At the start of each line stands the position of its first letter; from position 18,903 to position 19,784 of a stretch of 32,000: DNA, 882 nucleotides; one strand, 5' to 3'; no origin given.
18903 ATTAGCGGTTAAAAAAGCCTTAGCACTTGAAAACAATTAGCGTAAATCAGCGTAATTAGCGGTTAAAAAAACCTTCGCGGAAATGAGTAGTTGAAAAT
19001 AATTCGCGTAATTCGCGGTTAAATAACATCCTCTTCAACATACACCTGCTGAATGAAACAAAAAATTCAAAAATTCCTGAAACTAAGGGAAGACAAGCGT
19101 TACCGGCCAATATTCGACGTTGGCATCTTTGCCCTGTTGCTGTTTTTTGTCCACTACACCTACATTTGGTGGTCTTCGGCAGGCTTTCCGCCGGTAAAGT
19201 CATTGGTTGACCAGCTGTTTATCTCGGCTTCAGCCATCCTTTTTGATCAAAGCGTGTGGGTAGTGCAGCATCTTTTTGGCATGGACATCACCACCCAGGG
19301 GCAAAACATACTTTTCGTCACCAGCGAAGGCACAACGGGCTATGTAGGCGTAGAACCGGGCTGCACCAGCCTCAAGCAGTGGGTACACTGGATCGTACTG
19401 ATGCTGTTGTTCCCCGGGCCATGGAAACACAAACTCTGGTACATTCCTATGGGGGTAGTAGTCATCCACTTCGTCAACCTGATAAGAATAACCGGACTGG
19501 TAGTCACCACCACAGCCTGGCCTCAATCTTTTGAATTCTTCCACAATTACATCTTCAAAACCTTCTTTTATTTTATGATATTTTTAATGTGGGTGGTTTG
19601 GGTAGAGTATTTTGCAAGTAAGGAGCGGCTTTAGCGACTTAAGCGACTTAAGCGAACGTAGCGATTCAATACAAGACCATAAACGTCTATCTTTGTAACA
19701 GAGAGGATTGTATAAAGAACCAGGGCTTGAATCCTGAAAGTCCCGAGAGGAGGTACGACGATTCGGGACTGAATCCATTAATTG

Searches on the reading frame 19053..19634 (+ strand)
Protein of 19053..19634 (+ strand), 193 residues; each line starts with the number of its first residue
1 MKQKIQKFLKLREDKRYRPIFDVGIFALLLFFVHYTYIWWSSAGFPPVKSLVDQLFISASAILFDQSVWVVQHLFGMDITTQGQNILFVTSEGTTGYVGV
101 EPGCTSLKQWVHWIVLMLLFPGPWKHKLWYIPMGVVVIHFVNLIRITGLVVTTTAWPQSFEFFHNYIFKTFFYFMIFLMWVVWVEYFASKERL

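Call 10: search_protein_families(library=ncbifam, proteins=[window:19053-19634:+])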
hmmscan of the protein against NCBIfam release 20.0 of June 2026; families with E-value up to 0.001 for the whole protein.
window:19053-19634:+ (193 aa): 9 families
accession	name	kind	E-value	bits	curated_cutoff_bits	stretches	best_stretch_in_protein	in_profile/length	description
NF046081.1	exosort_XrtX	exception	2.9e-29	102.1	170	1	71-191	47-166/168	exosortase X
TIGR04178.1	exo_archaeo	signature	3.6e-18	65.7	23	1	99-184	2-94/97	exosortase/archaeosortase family protein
TIGR04128.1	exoso_Fjoh_1448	exception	5.8e-16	59.2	90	1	70-188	53-173/174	exosortase family protein XrtF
TIGR04177.1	exosort_XrtH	exception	1.1e-11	45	86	1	54-186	26-154/158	exosortase H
NF046083.1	exosort_XrtY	exception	2.5e-08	34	160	1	60-184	50-168/168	exosortase Y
TIGR04300.1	exosort_XrtM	exception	1.8e-07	31.7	125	1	97-183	54-140/150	exosortase family protein XrtM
TIGR04144.1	archaeo_VPXXXP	exception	9.1e-07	29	150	1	71-186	40-152/156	archaeosortase B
TIGR03110.1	exosort_Gpos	exception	9.4e-05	22.4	102.75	1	64-183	54-176/187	exosortase family protein XrtG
TIGR04124.1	archaeo_artE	exception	0.00051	20.1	95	1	103-185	68-149/153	archaeosortase family protein ArtE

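Call 11: search_protein_families(library=pfam, proteins=[window:19053-19634:+])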
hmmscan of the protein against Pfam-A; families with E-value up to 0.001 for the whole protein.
window:19053-19634:+ (193 aa): 1 family
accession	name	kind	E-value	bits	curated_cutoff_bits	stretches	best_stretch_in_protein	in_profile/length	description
PF09721.15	Exosortase_EpsH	-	7.4e-08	32.5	25.7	1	45-183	113-251/254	Transmembrane exosortase (Exosortase_EpsH)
